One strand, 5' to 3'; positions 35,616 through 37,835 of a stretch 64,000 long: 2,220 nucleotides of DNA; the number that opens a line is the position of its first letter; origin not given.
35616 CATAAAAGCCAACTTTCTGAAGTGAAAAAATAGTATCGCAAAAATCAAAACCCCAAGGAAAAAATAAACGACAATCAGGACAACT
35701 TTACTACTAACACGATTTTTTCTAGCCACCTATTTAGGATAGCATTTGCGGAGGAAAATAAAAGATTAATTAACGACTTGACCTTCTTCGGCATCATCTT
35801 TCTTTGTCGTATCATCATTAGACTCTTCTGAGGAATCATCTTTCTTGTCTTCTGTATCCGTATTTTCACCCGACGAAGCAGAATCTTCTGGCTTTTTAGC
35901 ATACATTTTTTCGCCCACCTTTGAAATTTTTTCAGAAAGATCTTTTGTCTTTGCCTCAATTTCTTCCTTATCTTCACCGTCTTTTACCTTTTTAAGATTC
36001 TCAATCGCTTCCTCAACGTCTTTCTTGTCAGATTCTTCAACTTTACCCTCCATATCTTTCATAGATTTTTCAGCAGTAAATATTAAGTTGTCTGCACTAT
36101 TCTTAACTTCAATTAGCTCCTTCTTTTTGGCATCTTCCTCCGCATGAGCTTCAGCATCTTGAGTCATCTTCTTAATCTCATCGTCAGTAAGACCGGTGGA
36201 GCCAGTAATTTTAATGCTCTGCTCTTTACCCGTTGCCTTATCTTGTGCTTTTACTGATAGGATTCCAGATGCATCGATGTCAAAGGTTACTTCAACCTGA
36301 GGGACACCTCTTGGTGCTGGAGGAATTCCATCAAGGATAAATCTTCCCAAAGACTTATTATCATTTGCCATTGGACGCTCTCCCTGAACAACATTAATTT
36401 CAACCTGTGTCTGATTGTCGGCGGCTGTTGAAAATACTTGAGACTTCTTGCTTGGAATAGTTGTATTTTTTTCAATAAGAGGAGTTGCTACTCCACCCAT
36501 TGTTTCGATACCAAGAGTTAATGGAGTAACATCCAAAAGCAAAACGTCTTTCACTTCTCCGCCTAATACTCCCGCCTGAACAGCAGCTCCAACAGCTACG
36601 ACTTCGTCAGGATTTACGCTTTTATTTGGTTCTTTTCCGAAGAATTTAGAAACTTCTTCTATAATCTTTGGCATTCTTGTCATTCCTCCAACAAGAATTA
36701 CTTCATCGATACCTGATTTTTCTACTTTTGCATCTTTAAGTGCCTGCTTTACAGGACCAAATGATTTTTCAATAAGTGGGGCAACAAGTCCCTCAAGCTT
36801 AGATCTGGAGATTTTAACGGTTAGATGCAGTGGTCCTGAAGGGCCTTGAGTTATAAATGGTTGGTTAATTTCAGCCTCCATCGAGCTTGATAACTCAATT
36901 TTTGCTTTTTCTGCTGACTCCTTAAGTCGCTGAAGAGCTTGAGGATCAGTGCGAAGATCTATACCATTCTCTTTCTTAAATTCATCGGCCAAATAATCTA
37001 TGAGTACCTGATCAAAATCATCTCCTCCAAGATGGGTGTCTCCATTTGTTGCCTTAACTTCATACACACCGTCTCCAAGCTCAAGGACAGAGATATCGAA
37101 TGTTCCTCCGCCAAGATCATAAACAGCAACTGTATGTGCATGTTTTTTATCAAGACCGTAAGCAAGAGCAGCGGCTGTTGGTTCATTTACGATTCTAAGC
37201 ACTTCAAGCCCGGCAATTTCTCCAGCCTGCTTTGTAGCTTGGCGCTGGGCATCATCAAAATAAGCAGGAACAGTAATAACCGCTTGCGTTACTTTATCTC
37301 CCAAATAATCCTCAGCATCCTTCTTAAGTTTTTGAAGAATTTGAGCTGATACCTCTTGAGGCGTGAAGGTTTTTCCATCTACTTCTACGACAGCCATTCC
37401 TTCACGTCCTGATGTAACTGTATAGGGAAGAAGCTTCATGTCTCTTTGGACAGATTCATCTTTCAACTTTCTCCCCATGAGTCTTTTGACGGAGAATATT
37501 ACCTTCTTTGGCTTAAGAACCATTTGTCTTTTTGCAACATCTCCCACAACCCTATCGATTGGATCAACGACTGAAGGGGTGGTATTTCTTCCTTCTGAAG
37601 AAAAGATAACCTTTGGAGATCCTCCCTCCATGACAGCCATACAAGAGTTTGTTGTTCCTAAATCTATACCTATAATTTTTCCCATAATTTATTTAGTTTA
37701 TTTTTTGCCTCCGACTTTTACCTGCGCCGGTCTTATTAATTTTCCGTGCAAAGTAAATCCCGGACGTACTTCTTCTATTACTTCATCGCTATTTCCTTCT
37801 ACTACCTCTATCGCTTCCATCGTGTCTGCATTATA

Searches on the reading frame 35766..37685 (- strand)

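Call 6: search_protein_families(library=pfam, proteins=[window:35766-37685:-], max_evalue=0.001)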
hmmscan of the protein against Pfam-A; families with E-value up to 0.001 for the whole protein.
window:35766-37685:- (639 aa): 2 families
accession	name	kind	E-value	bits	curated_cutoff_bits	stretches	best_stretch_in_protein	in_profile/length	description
PF00012.26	HSP70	-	5e-259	861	20.6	1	4-595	1-598/599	Hsp70 protein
PF06723.19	MreB_Mbl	-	2.9e-18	66.2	27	1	111-368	72-316/327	MreB/Mbl protein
